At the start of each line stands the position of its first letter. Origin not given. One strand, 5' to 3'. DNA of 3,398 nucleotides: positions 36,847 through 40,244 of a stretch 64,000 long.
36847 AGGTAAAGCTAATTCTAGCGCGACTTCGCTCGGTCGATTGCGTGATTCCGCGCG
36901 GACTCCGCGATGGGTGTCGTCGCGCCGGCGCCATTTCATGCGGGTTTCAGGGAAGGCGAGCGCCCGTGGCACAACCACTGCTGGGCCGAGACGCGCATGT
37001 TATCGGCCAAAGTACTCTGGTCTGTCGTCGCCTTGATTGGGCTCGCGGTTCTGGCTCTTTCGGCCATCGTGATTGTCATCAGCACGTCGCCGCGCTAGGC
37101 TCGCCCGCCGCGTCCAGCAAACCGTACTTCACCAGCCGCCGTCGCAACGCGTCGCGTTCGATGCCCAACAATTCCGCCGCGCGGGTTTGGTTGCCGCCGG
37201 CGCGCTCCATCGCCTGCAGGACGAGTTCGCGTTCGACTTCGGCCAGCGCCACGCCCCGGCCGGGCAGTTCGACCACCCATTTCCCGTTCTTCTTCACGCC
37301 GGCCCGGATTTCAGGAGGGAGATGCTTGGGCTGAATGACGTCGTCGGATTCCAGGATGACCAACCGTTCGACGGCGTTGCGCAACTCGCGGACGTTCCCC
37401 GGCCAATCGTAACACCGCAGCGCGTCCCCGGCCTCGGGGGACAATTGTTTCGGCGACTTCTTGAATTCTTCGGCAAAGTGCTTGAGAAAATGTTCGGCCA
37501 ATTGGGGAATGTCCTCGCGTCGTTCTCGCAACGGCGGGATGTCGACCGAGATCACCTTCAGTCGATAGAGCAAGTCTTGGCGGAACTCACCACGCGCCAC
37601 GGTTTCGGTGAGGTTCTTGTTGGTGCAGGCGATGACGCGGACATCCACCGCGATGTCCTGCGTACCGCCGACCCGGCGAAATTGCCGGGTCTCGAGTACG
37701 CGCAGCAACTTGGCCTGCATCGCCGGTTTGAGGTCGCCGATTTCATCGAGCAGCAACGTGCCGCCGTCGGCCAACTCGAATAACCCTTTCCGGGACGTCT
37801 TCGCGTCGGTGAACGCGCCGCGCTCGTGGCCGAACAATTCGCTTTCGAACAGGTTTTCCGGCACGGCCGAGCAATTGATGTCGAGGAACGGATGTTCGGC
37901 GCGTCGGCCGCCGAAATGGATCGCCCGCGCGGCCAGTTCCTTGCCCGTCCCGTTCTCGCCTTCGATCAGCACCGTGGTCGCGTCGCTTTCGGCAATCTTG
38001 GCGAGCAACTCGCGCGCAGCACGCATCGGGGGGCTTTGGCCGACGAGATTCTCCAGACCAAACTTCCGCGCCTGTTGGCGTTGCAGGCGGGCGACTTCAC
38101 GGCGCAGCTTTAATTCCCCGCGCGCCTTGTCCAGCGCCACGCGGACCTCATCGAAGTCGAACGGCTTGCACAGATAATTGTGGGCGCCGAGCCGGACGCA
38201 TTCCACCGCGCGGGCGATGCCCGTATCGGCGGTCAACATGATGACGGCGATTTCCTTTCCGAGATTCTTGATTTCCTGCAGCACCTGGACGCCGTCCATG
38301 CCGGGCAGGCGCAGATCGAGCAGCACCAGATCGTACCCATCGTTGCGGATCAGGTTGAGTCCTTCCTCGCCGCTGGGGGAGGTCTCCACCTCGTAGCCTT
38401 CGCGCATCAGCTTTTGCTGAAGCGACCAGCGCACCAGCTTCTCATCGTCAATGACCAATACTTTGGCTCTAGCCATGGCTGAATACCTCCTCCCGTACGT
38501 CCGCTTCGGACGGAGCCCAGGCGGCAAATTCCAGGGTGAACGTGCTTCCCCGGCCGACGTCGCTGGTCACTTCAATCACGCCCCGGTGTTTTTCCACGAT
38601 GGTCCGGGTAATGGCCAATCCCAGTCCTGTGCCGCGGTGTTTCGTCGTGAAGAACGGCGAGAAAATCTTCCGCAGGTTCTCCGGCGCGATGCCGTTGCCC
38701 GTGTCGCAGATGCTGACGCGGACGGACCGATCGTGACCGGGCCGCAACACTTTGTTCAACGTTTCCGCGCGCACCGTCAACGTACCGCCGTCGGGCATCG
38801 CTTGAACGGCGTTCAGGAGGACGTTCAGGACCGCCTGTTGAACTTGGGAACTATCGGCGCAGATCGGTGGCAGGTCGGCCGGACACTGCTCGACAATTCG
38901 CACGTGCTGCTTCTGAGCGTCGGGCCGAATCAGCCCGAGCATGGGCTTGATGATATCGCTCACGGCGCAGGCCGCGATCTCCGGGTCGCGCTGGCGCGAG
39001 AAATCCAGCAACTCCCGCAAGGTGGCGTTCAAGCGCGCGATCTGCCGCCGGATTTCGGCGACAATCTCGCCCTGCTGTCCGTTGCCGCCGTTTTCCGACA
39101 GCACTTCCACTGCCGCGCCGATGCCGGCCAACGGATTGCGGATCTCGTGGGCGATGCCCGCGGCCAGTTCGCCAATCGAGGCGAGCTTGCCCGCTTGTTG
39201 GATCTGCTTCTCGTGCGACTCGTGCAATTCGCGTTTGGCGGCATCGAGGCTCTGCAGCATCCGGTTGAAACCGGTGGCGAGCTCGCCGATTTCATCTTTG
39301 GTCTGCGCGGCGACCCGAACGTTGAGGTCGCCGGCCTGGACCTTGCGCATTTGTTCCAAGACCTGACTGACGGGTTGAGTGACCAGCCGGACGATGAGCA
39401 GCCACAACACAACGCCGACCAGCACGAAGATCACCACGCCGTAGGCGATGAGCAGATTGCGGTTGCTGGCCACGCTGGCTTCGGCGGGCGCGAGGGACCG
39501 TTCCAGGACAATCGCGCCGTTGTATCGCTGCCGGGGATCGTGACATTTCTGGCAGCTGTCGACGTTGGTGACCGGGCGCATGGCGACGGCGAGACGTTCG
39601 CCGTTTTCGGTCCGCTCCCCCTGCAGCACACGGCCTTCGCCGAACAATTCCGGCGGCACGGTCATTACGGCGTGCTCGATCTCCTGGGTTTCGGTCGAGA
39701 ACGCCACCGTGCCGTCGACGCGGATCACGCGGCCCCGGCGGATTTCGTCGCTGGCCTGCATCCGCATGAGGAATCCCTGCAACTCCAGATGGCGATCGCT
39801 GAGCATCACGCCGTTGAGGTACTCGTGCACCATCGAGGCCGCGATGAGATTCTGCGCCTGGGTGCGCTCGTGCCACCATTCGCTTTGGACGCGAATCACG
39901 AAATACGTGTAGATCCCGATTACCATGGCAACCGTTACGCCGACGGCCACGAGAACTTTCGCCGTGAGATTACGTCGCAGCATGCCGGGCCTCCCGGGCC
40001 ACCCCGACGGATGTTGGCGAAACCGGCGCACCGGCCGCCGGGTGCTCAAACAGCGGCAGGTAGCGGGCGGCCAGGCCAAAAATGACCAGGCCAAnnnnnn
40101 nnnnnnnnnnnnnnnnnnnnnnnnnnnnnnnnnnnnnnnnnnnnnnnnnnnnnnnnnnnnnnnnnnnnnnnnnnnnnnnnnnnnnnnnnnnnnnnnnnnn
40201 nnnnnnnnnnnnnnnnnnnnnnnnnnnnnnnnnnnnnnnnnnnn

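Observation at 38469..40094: Sensor histidine kinase with a c-type heme (CxxCH) periplasmic sensor domain, paired with an NtrC-type sigma-54 activator embedded in the cytochrome operon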

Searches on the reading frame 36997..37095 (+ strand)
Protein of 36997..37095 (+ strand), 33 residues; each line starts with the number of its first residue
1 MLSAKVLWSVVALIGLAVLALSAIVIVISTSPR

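Call 49: search_protein_families(library=pfam, proteins=[window:36997-37095:+], max_evalue=0.001)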
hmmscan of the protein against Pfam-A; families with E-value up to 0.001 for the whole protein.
seq(33 aa): 0 families

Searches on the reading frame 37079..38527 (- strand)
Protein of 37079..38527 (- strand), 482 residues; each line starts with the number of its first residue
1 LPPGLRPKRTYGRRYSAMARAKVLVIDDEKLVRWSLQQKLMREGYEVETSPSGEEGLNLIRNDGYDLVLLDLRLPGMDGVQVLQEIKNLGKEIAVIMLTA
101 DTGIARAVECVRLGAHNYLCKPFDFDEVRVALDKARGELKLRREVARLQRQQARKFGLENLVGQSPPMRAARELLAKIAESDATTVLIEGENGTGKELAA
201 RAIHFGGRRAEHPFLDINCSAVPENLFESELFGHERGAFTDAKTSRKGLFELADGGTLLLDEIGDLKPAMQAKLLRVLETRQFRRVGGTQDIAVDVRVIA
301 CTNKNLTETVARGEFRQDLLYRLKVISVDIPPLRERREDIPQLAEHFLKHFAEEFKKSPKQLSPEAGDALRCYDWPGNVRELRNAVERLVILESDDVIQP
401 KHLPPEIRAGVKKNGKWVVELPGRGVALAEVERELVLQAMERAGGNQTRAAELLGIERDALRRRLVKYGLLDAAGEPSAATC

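Call 3: search_protein_families(library=pfam, proteins=[window:37079-38527:-], max_evalue=0.01)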
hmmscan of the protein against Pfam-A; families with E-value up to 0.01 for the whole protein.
window:37079-38527:- (482 aa): 8 families
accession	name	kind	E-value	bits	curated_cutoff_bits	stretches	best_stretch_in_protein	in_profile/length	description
PF00158.32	Sigma54_activat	-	4e-67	225.5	20.2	1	161-328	1-167/168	Sigma-54 interaction domain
PF25601.1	AAA_lid_14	-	4.6e-31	106.9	27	1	334-413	1-80/87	AAA+ ATPase lid domain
PF00072.30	Response_reg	-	3.1e-29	101.8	30.2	1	23-132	1-110/111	Response regulator receiver domain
PF14532.12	Sigma54_activ_2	-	5.8e-19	69.1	25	1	162-333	1-138/138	Sigma-54 interaction domain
PF02954.25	HTH_8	-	1.4e-14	54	22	1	428-468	2-42/42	Bacterial regulatory protein, Fis family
PF07728.20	AAA_5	-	1e-06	29.3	22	1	186-305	2-124/139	AAA domain (dynein-related subfamily)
PF00004.35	AAA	-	0.00082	20.3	21.2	1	186-307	1-115/131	ATPase family associated with various cellular activities (AAA)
PF01078.27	Mg_chelatase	-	0.0089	15.9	20.3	0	244-303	96-157/207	Magnesium chelatase, subunit ChlI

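Call 60: search_protein_families(library=ncbifam, proteins=[window:37082-38476:-], max_evalue=0.00001)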
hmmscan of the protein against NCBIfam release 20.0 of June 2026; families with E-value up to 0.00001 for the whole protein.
window:37082-38476:- (465 aa): 117 families (the best 25 are shown)
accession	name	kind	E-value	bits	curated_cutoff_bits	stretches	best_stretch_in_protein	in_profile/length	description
NF008469.0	PRK11361.1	equivalog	6.2e-143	476.8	714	1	2-454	3-457/461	acetoacetate metabolism transcriptional regulator AtoC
TIGR01818.1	ntrC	equivalog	9.5e-132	440.1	558.6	1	6-393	1-384/463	nitrogen regulation protein NR(I)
NF007689.0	PRK10365.1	equivalog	1.2e-126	423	760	1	4-448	6-439/441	sigma-54-dependent response regulator transcription factor ZraR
NF051870.1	NAssimRespRegNtrX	equivalog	2.3e-117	392.7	600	1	4-452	2-451/452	nitrogen assimilation response regulator NtrX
TIGR02915.1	PEP_resp_reg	equivalog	5.2e-116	388.1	502.6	1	6-453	1-444/445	PEP-CTERM-box response regulator transcription factor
NF008176.1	PRK10923.1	equivalog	1.4e-109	366.8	620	1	1-393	1-388/469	nitrogen regulation protein NR(I)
NF041946.1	LuxO_transreg_Vib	equivalog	3e-107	359.3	800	1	21-393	14-383/463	quorum-sensing sigma-54 dependent transcriptional regulator LuxO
TIGR01817.1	nifA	equivalog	3.8e-107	359.3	528.85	1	114-386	170-438/534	nif-specific transcriptional activator NifA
NF011695.0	PRK15115.1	equivalog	7e-105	351.3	763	1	3-452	6-437/445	two-component system response regulator GlrR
NF041552.1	TF_PrdR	equivalog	3.2e-104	349.4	795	1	112-451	241-576/577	sigma-54 dependent transcriptional regulator PrdR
NF049963.1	RespRegFlgRCampy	domain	1.1e-101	340.8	750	1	6-452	3-428/429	fla regulon two-component system response regulator FlgR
NF050807.1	TransRegFlbDCaul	equivalog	1.8e-100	336.9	750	1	23-451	20-438/454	sigma-54-dependent transcriptional regulator FlbD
NF038308.1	RNA_repair_RtcR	equivalog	1.7e-94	317.6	650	1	83-452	119-517/530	RNA repair transcriptional activator RtcR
NF003451.0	PRK05022.1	equivalog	6.7e-91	305.5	476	1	127-448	175-505/512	nitric oxide reductase transcriptional regulator NorR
TIGR02329.1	propionate_PrpR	equivalog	4e-89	299.6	499.2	1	109-448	173-524/526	propionate catabolism operon regulatory protein PrpR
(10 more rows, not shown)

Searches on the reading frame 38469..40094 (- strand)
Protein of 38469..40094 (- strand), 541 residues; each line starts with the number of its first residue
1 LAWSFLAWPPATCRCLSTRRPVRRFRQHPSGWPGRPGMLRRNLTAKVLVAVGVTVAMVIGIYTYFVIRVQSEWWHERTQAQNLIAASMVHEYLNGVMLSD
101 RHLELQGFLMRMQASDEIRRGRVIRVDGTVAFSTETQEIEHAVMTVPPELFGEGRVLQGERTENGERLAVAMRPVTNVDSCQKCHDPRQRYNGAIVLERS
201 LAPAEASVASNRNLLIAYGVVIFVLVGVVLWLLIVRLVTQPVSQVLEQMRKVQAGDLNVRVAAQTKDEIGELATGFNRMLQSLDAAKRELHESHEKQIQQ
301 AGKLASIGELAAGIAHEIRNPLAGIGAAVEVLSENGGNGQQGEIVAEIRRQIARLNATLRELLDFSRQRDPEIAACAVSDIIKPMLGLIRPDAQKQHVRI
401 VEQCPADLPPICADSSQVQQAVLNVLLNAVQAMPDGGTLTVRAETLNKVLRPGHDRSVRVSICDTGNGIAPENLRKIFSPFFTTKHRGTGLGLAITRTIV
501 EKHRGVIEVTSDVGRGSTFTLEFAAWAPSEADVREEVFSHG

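Call 3: search_protein_families(library=pfam, proteins=[window:38469-40094:-], max_evalue=0.01)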
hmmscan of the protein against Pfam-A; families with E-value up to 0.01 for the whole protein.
window:38469-40094:- (541 aa): 6 families
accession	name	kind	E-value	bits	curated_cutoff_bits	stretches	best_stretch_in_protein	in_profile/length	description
PF02518.31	HATPase_c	-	6.6e-26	91.4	26.4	1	414-523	2-107/111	Histidine kinase-, DNA gyrase B-, and HSP90-like ATPase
PF00512.31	HisKA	-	6.5e-16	58.6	26.9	1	308-369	3-64/66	His Kinase A (phospho-acceptor) domain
PF00672.30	HAMP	-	6.2e-15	55.7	25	1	233-284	1-52/53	HAMP domain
PF21563.3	Mcp40H-20_sensor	-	5.5e-07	30.3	27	1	151-201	61-111/112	Methyl-accepting chemotaxis sensory transducer, class 40H, sensor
PF10090.15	HPTransfase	-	0.00062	19.9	22.9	0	420-444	34-58/123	Histidine phosphotransferase C-terminal domain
PF13581.12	HATPase_c_2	-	0.0035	17.8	27.4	1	414-509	28-114/127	Histidine kinase-like ATPase domain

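Call 27: find_related_loci(query=window:38472-39983:-, collection=genome_contigs, flank=10000)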
Query window:38472-39983:- (504 aa) in genome_contigs; peptide patterns used: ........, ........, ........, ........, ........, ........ (x = any residue, [..] = any of these).
82 stretches matched a pattern; 24 encode a relative of the query (tblastn E <= 1e-3); 23 distinct loci.
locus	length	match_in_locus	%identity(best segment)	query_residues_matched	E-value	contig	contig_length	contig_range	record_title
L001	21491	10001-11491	71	1-504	0e+0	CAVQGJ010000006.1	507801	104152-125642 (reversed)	MAG: uncultured Verrucomicrobiae bacterium isolate MFD05512.bin.2.136 genome assembly, contig: contig_22410, whole genom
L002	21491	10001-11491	71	1-504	0e+0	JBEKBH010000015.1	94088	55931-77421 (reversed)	MAG: Verrucomicrobiia bacterium isolate SPRUCE 131 SPRUCE_131_15, whole genome shotgun sequence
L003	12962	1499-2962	72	1-491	0e+0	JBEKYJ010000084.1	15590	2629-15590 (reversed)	MAG: Verrucomicrobiia bacterium isolate SPRUCE 672 SPRUCE_672_84, whole genome shotgun sequence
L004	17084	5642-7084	69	1-490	0e+0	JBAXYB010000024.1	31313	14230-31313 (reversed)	MAG: Verrucomicrobiota bacterium isolate ELA754 MAG754_24, whole genome shotgun sequence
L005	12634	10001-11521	71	1-503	0e+0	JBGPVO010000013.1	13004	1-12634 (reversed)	MAG: Verrucomicrobiia bacterium isolate OBJ1_062018_110_14 k141_1347583_length_13004_cov_11.6795, whole genome shotgun s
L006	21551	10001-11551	61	1-499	0e+0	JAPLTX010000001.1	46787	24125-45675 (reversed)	MAG: Verrucomicrobia bacterium isolate LacPavin_0818_WC55_MAG_62_14 LacPavin_0818_WC55_scaffold_157697, whole genome sho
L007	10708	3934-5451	61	1-490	0e+0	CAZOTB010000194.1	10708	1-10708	MAG TPA_asm: uncultured Verrucomicrobiota bacterium isolate binchicken_co107_139 genome assembly, contig: NODE_13892_len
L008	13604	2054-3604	61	1-499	0e+0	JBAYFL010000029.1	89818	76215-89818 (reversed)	MAG: Verrucomicrobiia bacterium isolate SO_2016_GW1_10 scaffold00577_OW334_2016, whole genome shotgun sequence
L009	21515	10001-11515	62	1-486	0e+0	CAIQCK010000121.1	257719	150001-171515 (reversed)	uncultured bacterium isolate AM-2014_bin-0333 genome assembly, contig: bin-0333:121/126, whole genome shotgun sequence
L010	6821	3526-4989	62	2-486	0e+0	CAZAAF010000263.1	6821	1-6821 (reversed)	MAG TPA_asm: uncultured Verrucomicrobiota bacterium isolate binchicken_co261_17 genome assembly, contig: NODE_892_length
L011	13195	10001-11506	60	1-486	0e+0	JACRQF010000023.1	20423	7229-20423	MAG: Verrucomicrobia bacterium isolate NC_groundwater_2006_Pr3_S-0.65um_64_6 SR2-18-Sp65_coassembly_scaffold_456427, who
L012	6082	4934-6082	63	1-384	4e-156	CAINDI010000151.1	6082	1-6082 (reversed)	MAG: uncultured Verrucomicrobia bacterium isolate Kiruna2_bin-0915 genome assembly, contig: bin-0915:151/177, whole geno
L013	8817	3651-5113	73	1-491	0e+0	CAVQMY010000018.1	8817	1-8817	MAG: uncultured Verrucomicrobiae bacterium isolate MFD00082.bin.2.52 genome assembly, contig: contig_17779, whole genome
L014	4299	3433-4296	77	1-288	2e-141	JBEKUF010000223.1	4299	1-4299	MAG: Verrucomicrobiia bacterium isolate SPRUCE 575 SPRUCE_575_223, whole genome shotgun sequence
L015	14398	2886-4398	75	1-504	0e+0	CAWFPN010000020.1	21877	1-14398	MAG: uncultured Verrucomicrobiae bacterium isolate MFD01689.bin.2.73 genome assembly, contig: contig_48208, whole genome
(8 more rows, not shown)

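Call 60: search_protein_families(library=ncbifam, proteins=[window:38472-39983:-], max_evalue=0.00001)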
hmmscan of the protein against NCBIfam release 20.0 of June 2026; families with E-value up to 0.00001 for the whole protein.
window:38472-39983:- (504 aa): 83 families (the best 25 are shown)
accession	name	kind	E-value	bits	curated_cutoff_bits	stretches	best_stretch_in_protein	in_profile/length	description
NF008468.0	PRK11360.1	equivalog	1.3e-72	245.1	646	1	256-486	382-606/616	two-component system sensor histidine kinase AtoS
NF007688.0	PRK10364.1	equivalog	7.5e-58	196.4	479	1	254-486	224-449/460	two-component system sensor histidine kinase ZraS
NF010411.0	PRK13837.1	equivalog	2.6e-46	158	647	1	224-493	403-680/828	two-component system VirA-like sensor kinase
NF052574.1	HisKinEspCMyxo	equivalog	3e-43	148.1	1200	1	260-489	407-638/785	serine histidine kinase EspC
NF033092.0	HK_WalK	equivalog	1.2e-42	146.3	725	2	273-485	375-591/594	cell wall metabolism sensor histidine kinase WalK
NF038348.1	T2SS_HK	subfamily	1.2e-42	146.1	450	2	316-485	409-570/574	histidine kinase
TIGR02956.1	TMAO_torS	equivalog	4.3e-40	137.7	676.5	2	272-487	466-681/967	TMAO reductase system sensor histidine kinase/response regulator TorS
NF046020.1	HisKinCckABruc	equivalog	5.1e-40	137.1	1000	1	256-495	466-714/868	cell cycle histidine kinase CckA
NF045911.1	TCSHisKinNblS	equivalog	1.2e-39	136.2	1000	2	274-486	392-618/621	two-component system sensor histidine kinase NblS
NF053867.1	SprKinKinDBac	equivalog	2.6e-37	128.4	775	1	257-485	273-494/500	sporulation kinase KinD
NF046026.1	HisKinCckACaul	equivalog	4.1e-37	127.6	1000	1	210-494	243-538/678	cell cycle histidine kinase CckA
NF046044.1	PnpS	equivalog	4.3e-37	128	400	1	275-486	175-389/390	two-component system histidine kinase PnpS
NF040691.1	MtrAB_MtrB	equivalog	1.9e-36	126.2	450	1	3-486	2-490/507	MtrAB system histidine kinase MtrB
NF041210.1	his_kin_PieS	equivalog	1.6e-35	123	850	1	152-488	143-470/474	two component system sensor histidine kinase PieS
NF011874.0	PRK15347.1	equivalog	7.9e-35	120.2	852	1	179-486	299-612/921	two component system sensor kinase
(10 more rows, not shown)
